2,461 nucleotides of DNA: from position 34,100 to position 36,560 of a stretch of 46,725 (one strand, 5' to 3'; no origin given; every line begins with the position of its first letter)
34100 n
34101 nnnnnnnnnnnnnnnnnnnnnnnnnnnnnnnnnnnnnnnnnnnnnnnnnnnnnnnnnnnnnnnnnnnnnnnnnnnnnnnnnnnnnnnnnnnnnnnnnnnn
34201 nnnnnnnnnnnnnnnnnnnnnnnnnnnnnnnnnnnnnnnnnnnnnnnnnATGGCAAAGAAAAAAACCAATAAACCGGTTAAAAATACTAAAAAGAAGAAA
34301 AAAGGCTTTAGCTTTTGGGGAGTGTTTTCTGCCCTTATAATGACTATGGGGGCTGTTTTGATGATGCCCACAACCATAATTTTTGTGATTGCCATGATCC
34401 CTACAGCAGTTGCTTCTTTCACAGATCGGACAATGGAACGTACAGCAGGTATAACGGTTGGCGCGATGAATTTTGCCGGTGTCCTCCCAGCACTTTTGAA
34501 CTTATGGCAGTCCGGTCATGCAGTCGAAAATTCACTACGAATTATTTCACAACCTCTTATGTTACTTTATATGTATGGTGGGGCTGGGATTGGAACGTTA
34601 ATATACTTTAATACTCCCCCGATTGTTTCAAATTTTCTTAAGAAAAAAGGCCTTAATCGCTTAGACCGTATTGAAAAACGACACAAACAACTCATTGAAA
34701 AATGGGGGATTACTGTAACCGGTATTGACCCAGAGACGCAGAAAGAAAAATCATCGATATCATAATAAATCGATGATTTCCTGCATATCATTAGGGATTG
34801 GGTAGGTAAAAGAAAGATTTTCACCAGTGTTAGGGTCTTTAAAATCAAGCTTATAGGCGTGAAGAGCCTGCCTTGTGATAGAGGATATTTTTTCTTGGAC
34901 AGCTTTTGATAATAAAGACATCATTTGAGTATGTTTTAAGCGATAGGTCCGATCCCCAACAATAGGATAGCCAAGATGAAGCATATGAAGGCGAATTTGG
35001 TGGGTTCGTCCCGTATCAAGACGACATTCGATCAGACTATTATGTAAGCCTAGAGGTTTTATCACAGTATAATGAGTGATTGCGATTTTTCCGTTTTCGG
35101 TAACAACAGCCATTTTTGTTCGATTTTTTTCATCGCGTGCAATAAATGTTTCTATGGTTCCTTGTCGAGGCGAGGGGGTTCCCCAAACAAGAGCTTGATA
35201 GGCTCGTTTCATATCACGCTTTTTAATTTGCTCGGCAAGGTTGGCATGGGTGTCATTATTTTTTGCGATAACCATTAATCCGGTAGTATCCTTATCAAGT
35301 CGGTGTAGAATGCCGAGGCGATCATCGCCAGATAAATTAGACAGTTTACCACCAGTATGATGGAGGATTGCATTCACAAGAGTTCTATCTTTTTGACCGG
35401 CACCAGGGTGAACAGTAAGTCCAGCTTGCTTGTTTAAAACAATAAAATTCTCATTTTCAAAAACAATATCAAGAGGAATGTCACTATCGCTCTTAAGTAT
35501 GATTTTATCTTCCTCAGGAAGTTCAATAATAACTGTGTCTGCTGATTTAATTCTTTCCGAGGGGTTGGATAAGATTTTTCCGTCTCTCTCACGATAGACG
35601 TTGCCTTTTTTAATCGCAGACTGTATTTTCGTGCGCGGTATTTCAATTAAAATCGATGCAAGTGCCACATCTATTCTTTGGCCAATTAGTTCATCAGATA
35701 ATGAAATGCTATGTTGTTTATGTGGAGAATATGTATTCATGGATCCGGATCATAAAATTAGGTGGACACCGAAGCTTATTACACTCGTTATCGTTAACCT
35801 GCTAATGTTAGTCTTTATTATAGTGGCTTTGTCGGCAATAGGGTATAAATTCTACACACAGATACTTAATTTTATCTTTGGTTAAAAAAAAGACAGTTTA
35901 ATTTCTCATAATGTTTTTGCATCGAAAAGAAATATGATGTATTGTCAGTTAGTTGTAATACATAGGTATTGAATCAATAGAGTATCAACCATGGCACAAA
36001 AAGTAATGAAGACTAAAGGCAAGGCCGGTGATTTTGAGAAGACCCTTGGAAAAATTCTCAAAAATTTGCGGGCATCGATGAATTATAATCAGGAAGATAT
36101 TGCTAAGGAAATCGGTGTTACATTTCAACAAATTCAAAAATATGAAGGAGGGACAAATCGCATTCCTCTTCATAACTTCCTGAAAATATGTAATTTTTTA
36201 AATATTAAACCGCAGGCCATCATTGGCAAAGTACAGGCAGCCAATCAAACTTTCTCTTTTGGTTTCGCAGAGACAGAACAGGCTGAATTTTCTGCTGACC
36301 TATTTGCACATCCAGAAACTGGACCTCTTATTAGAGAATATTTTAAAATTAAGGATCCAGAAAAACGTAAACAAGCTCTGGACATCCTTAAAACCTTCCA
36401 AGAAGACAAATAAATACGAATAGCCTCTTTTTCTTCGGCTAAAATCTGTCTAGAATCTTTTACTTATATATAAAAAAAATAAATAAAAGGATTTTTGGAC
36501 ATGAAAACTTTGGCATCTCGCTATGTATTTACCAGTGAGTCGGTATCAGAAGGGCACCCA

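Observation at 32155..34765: Candidate undescribed two-gene membrane module: tail-anchored pseudokinase plus polybasic 4-TM partner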

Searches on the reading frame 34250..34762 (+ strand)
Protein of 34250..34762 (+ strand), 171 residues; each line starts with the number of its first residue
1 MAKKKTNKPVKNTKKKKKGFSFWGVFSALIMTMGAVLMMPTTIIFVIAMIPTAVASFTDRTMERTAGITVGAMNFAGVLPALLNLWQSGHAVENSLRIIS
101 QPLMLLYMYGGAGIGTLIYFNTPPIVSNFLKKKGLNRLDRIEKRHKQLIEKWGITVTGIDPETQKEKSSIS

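Call 3: search_protein_families(library=pfam, proteins=[window:34250-34762:+], max_evalue=1)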
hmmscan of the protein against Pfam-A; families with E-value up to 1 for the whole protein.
window:34250-34762:+ (171 aa): 0 families

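Call 4: search_protein_families(library=ncbifam, proteins=[window:34250-34762:+], max_evalue=1)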
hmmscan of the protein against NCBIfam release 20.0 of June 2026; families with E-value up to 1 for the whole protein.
window:34250-34762:+ (171 aa): 2 families
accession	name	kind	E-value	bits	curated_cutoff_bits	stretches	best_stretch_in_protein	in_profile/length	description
TIGR04162.1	exo_VPEID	exception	0.0094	14.9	150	1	32-134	40-141/516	exosortase E/protease, VPEID-CTERM system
TIGR04154.1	archaeo_STT3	subfamily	0.056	11.8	450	1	4-112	173-284/831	oligosaccharyl transferase, archaeosortase A system-associated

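Call 9: find_homologous_proteins(query=window:34250-34762:+)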
Query window:34250-34762:+ (171 aa): 16 proteins with E <= 0.001 among 184 candidates.
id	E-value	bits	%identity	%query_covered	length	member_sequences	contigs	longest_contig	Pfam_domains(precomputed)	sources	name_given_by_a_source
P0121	1.7e-106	371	100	100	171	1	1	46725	-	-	-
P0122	7.3e-78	278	78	88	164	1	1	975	-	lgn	-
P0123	2.1e-76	273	74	99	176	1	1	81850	-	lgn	-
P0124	9.2e-73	261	72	85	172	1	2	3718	-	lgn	-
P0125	1.9e-46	176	51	80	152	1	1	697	-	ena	-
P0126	2.5e-43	166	55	82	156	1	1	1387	-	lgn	-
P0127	6.8e-34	135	44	78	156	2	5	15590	-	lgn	-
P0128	1.0e-31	128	44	83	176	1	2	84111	-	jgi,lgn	jgi:hypothetical protein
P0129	3.2e-26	110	37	77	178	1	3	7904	-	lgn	-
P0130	1.4e-25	108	38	82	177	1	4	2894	-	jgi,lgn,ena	-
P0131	1.2e-22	98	40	94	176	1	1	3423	-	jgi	jgi:fumarate reductase subunit D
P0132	1.3e-21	95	32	82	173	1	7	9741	-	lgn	-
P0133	9.3e-21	92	39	75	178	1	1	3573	-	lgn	-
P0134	2.4e-19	88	35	81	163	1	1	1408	-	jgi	jgi:hypothetical protein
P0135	1.2e-16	79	35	92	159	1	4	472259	-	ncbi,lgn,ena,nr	ncbi:MAG: hypothetical protein GKS02_06125 [Alphaproteobacteria bacterium]|nr:hypothetical protein [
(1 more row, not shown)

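Call 49: find_homologous_proteins(query=A4, max_evalue=0.001)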
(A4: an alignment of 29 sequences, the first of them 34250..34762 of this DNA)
Query A4 (29 sequences) (171 aa, profile of the alignment): 344 proteins with E <= 0.001 among 7283 candidates; the best 120 are listed.
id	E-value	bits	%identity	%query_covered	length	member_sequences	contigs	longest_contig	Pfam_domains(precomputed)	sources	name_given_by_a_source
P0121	6.2e-55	203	100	100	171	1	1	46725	-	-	-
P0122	1.9e-53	198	78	88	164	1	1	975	-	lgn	-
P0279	6.9e-53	197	33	95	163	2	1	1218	-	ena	-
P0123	9.2e-53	196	74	99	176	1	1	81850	-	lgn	-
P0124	2.5e-52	195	72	85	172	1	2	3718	-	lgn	-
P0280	2.7e-52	195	41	65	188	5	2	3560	-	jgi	jgi:hypothetical protein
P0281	3.7e-52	194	34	80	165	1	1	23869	-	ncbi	-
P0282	4.5e-52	194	35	98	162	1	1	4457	-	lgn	-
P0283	9.7e-52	193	39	74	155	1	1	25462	-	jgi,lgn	jgi:hypothetical protein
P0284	7.7e-51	190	43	80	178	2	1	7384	-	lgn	-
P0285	8.4e-51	190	37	78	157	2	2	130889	-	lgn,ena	-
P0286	9.4e-51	190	37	78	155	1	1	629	-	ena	-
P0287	1.0e-50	190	40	78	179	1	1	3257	-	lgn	-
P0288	1.6e-50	189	42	76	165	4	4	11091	-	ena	-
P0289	1.9e-50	189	34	84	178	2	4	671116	-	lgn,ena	-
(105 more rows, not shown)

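Call 50: search_solved_structures(query=A4, max_evalue=10)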
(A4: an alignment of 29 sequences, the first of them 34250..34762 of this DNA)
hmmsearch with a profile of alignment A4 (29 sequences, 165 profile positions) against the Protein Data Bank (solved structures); distinct sequences matched with E-value up to 10: 1.
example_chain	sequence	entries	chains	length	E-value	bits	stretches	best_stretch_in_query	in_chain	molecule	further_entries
9tlt_A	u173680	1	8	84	5.2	9.8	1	117-146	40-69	Sc-apCC-2-KLHL20-4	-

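Call 51: search_protein_families(library=padloc, proteins=[window:34250-34762:+], max_evalue=0.01)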
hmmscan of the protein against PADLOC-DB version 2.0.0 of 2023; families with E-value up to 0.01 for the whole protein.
window:34250-34762:+ (171 aa): 0 families

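Call 69: search_protein_families(library=pfam, alignment_id=A4, max_evalue=5)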
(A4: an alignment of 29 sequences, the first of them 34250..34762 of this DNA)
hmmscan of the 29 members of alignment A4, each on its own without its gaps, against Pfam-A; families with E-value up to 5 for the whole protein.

A. member 1, window:34250-34762:+ (171 aa): 1 family
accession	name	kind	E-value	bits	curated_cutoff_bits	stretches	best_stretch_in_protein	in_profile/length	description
PF10318.15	7TM_GPCR_Srh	-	3.3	7.1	26.3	1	80-126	41-87/302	Serpentine type 7TM GPCR chemoreceptor Srh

B. families by the number of members that match (of 29 scanned): 44 families (the first 25 are shown)
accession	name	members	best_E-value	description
PF06305.16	LapA_dom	4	0.38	Lipopolysaccharide assembly protein A domain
PF14897.12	EpsG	3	0.039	EpsG family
PF18181.6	SLATT_1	2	0.073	SMODS and SLOG-associating 2TM effector domain 1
PF13210.11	DUF4018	1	0.0061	Domain of unknown function (DUF4018)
PF07331.16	TctB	1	0.0067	Tripartite tricarboxylate transporter TctB family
PF04534.17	Herpes_UL56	1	0.0086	Herpesvirus UL56 protein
PF14256.11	YwiC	1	0.013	YwiC-like protein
PF20176.3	DUF6541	1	0.014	Family of unknown function (DUF6541)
PF03419.18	Peptidase_U4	1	0.024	Sporulation factor SpoIIGA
PF01538.23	HCV_NS2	1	0.026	Hepatitis C virus non-structural protein NS2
PF11911.13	DUF3429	1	0.028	Protein of unknown function (DUF3429)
PF19779.4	DUF6264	1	0.033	Family of unknown function (DUF6264)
PF24677.1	DUF7657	1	0.033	Domain of unknown function (DUF7657)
PF16823.10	tPilZ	1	0.043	Atypical PilZ domain, cyclic di-GMP receptor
PF13903.11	Claudin_2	1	0.047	PMP-22/EMP/MP20/Claudin tight junction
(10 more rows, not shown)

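Call 80: search_protein_families(library=phrogs, proteins=[window:34250-34762:+], max_evalue=0.01)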
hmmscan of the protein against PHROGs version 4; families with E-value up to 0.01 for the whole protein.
window:34250-34762:+ (171 aa): 0 families

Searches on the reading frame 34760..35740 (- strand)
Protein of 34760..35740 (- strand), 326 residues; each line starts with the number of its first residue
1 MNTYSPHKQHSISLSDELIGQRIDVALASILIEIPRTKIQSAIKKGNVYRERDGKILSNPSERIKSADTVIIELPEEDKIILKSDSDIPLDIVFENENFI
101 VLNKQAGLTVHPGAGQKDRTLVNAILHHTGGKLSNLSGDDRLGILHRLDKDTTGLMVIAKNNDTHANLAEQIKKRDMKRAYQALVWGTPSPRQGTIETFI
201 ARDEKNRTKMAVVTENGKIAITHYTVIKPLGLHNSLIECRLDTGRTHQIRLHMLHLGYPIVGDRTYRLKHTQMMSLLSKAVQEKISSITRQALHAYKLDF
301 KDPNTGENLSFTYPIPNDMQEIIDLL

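Call 37: search_protein_families(library=ncbifam, proteins=[window:34760-35740:-], max_evalue=0.00001)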
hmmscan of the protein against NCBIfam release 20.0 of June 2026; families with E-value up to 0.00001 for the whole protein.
window:34760-35740:- (326 aa): 7 families
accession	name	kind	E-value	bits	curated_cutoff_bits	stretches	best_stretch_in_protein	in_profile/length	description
TIGR00005.1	rluA_subfam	subfamily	1.6e-82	277.2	192.7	1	18-324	3-295/298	RluA family pseudouridine synthase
NF008385.0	PRK11180.1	equivalog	1.9e-77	260.8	351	1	11-326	8-312/325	23S rRNA pseudouridine(1911/1915/1917) synthase RluD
NF008249.0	PRK11025.1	equivalog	1.2e-36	126.2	378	1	11-325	10-312/317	23S rRNA pseudouridine(955/2504/2580) synthase RluC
NF007543.0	PRK10158.1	equivalog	7.8e-30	104.2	286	1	90-304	14-206/219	bifunctional tRNA pseudouridine(32) synthase/23S rRNA pseudouridine(746) synthase RluA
TIGR01621.1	RluA-like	hypoth_equivalog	8.6e-29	100.3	222.3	1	90-275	2-175/217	TIGR01621 family pseudouridine synthase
NF008321.0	PRK11112.1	equivalog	2.1e-24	86.2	328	1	90-321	2-229/257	tRNA pseudouridine(65) synthase TruC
TIGR00093.1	TIGR00093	subfamily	9.1e-07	28.8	109.3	1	146-275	35-150/161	pseudouridine synthase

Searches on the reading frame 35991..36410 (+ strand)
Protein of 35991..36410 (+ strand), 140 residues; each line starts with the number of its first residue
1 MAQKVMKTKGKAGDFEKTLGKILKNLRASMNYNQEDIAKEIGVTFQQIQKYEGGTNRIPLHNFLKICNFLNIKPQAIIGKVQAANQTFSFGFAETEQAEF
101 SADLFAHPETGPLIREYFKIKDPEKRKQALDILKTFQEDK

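Call 37: search_protein_families(library=ncbifam, proteins=[window:35991-36410:+], max_evalue=0.00001)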
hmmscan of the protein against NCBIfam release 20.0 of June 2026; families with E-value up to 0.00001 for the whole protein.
window:35991-36410:+ (140 aa): 3 families
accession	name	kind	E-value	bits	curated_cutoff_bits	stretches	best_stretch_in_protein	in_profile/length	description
NF047948.1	male_kill_WMK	equivalog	1.8e-11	44.1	300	1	11-131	155-256/300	WO male-killing family protein Wmk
NF041951.1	phage_RstR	subfamily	5.9e-10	39.4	80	1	19-84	3-68/108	RstR family transcriptional repressor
TIGR03070.1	couple_hipB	subfamily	3.1e-09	36.6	71.65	1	18-72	2-56/58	type II toxin-antitoxin system Y4mF family antitoxin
